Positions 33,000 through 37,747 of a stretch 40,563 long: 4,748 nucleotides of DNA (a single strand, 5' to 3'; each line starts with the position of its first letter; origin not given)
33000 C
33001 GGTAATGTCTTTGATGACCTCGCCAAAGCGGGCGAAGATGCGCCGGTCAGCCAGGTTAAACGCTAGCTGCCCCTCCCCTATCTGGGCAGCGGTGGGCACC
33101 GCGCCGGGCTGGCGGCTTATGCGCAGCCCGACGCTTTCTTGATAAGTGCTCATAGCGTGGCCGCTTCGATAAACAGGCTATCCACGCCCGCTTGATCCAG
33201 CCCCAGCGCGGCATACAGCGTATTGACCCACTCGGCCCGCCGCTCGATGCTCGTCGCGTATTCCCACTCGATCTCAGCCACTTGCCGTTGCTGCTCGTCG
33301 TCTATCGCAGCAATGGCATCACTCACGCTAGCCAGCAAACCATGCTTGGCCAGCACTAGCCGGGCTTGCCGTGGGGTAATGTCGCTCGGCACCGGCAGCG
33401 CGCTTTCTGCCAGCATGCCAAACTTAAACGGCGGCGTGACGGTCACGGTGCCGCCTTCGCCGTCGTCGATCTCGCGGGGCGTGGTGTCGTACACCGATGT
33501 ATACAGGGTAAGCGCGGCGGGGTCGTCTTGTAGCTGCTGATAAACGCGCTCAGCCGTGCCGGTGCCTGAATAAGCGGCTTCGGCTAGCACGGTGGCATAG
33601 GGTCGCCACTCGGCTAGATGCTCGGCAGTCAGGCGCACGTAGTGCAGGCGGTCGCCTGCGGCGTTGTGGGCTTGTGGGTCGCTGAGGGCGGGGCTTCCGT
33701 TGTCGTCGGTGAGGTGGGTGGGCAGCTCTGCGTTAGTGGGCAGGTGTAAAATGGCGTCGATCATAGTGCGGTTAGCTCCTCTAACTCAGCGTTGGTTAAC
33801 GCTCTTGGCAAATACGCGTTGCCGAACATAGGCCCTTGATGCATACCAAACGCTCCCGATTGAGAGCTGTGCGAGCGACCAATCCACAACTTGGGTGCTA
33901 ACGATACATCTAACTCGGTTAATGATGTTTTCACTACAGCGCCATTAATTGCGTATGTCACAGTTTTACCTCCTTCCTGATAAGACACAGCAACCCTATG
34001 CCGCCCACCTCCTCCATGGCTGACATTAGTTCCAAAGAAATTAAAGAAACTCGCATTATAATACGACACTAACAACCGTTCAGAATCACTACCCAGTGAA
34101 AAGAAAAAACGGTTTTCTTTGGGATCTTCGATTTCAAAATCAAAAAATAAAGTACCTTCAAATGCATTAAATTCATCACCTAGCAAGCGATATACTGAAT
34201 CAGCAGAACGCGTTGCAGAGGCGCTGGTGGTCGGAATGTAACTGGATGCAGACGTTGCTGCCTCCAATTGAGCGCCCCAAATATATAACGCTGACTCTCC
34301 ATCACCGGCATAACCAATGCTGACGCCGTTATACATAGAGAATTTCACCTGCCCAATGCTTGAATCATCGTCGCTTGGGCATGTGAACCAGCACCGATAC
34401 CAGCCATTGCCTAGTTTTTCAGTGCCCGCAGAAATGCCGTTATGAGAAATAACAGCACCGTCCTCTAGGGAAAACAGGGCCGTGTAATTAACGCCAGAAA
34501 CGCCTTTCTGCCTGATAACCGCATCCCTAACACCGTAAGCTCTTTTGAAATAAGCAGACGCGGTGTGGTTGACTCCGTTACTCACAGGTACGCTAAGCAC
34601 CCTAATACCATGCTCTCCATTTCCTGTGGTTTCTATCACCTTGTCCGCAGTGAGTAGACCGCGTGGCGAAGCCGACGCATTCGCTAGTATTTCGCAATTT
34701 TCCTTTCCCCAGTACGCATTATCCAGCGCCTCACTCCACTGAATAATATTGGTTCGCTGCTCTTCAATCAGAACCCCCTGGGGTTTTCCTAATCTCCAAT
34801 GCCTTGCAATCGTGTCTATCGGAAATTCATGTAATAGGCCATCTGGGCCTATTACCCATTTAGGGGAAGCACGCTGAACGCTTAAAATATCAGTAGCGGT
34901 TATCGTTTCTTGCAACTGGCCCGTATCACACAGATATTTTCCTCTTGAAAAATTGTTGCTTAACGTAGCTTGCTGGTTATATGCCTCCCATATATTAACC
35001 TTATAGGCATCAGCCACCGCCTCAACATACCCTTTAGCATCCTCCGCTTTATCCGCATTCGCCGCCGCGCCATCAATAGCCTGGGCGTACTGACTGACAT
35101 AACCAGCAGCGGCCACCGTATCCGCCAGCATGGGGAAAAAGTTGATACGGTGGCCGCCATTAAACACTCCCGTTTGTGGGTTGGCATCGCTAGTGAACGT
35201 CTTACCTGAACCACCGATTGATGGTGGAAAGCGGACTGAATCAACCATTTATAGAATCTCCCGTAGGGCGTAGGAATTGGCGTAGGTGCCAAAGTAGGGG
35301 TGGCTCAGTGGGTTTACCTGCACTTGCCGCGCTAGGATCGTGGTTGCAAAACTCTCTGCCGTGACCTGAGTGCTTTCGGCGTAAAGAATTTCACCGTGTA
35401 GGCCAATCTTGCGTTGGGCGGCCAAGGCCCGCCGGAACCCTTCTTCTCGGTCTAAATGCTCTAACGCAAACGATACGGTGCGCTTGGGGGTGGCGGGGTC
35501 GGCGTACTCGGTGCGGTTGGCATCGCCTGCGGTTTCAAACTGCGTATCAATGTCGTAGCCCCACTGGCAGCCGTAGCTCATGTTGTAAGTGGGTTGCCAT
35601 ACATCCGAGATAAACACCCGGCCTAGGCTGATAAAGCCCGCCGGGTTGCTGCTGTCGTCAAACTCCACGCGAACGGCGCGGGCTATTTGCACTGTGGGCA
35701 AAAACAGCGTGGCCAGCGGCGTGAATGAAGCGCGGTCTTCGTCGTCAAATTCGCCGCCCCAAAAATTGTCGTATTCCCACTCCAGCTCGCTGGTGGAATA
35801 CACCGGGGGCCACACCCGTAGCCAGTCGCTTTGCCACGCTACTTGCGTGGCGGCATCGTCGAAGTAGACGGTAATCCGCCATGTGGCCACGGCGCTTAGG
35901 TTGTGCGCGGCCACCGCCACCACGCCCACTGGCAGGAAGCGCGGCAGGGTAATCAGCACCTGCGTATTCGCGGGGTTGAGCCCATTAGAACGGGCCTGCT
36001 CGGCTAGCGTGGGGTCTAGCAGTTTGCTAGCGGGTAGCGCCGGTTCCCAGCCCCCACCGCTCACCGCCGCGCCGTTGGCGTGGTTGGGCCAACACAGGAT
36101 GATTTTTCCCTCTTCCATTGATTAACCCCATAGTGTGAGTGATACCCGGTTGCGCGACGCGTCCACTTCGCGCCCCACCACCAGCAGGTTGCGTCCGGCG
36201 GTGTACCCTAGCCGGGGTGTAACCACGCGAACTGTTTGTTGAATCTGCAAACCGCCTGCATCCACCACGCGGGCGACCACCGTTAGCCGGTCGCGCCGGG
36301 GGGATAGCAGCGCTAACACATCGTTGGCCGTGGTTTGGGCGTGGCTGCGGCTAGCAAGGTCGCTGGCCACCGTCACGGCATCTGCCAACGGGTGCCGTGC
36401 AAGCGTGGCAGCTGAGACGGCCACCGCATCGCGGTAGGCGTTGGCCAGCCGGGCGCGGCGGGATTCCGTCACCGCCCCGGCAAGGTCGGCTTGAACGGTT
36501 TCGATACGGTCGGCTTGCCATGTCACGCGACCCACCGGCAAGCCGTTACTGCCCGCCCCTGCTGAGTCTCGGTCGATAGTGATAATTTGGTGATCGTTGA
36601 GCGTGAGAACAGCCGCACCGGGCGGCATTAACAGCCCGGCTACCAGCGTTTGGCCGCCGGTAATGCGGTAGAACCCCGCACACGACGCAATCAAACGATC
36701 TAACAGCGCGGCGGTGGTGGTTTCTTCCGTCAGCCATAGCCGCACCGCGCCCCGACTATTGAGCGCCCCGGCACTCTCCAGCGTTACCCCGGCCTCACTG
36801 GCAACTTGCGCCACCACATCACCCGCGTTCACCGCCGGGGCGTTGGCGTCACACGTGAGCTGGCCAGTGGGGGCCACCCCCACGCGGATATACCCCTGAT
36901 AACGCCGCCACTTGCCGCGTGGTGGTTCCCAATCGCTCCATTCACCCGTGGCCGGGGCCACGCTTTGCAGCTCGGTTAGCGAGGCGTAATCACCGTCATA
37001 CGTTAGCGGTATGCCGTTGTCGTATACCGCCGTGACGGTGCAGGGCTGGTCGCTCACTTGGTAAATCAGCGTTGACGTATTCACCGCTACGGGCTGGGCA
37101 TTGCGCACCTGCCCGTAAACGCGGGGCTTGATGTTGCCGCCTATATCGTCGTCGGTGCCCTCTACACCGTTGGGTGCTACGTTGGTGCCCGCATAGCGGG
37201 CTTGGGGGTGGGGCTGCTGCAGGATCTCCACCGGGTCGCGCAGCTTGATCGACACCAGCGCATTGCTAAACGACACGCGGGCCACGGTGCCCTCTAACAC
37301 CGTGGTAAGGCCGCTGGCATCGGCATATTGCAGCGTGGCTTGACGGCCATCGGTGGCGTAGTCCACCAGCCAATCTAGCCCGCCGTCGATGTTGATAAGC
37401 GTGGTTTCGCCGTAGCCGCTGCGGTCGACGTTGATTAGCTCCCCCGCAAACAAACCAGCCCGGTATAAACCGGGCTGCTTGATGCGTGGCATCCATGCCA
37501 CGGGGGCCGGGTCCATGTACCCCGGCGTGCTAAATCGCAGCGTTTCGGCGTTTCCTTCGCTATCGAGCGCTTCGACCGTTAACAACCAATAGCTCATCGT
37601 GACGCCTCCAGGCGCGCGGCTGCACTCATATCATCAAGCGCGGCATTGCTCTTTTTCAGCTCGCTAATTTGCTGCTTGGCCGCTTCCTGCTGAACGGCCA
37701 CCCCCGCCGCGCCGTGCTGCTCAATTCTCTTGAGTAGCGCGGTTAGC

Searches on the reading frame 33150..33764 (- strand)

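Call 10: search_protein_families(library=phrogs, proteins=[window:33150-33764:-], max_evalue=0.001)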
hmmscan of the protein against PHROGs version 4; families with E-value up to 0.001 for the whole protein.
window:33150-33764:- (204 aa): 3 families
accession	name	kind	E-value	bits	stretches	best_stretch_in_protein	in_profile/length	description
phrog_6034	-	unknown function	9.8e-18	65.4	1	119-204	78-164/164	-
phrog_14311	-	unknown function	2.5e-13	51.2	1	127-204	62-140/140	-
phrog_10241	-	unknown function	8.8e-06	26.6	1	123-201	135-208/211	-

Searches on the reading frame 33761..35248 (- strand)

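Call 10: search_protein_families(library=phrogs, proteins=[window:33761-35248:-], max_evalue=0.001)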
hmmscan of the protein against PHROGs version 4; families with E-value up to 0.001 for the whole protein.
window:33761-35248:- (495 aa): 6 families
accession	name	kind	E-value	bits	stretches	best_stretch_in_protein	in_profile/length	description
phrog_5939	-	tail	2.3e-48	166.3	1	122-494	371-762/801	tail protein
phrog_34853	-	unknown function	4.3e-26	92.6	1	125-352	35-265/555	-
phrog_11600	-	unknown function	1.3e-11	45.5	1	162-351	103-291/343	-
phrog_1419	-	tail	2.1e-11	43.8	1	56-352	328-638/793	tail protein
phrog_18802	-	head and packaging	1.3e-05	22.9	1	269-330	2133-2195/3007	virion structural protein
phrog_4797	-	unknown function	0.00013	21.7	1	187-346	230-394/567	-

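Call 69: search_protein_families(library=pfam, proteins=[window:33761-35248:-], max_evalue=0.01)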
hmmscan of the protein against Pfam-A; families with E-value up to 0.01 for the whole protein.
window:33761-35248:- (495 aa): 0 families

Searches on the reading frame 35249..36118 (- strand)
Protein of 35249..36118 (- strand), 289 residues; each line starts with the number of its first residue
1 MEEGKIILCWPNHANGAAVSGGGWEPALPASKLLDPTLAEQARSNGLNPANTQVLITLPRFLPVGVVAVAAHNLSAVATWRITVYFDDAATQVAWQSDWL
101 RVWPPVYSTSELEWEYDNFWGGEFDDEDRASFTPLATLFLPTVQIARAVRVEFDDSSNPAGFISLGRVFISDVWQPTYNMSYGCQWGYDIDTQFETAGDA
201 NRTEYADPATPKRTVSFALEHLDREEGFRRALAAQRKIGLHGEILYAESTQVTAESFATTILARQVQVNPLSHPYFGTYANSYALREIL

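Call 10: search_protein_families(library=phrogs, proteins=[window:35249-36118:-], max_evalue=0.001)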
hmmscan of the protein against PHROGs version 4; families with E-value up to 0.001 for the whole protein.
window:35249-36118:- (289 aa): 1 family
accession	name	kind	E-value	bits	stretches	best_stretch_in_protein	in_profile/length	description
phrog_8610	-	unknown function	3.4e-37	129.1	1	7-288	6-268/270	-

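Call 69: search_protein_families(library=pfam, proteins=[window:35249-36118:-], max_evalue=0.01)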
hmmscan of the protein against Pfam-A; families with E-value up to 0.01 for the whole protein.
window:35249-36118:- (289 aa): 0 families

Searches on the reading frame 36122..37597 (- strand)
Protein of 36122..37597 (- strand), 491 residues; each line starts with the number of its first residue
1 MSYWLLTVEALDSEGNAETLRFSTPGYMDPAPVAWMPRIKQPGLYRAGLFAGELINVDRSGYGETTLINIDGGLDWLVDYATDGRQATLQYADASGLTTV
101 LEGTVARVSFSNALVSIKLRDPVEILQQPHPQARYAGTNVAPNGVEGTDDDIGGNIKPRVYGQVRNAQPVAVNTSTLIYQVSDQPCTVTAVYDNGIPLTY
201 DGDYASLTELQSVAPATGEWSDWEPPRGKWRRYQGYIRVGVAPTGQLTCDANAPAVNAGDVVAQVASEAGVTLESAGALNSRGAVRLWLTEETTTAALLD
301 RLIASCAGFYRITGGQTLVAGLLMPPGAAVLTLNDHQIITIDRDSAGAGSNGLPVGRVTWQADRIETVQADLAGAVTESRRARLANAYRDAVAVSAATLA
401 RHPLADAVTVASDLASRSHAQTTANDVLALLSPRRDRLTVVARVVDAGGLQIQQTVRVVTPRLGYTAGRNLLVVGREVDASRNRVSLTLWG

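Call 10: search_protein_families(library=phrogs, proteins=[window:36122-37597:-], max_evalue=0.001)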
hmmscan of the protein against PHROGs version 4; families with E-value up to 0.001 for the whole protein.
window:36122-37597:- (491 aa): 1 family
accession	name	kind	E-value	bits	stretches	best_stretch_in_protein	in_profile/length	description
phrog_8917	-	unknown function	1.1e-61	210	1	3-491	88-609/613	-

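Call 69: search_protein_families(library=pfam, proteins=[window:36122-37597:-], max_evalue=0.01)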
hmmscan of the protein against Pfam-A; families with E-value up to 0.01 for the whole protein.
window:36122-37597:- (491 aa): 0 families
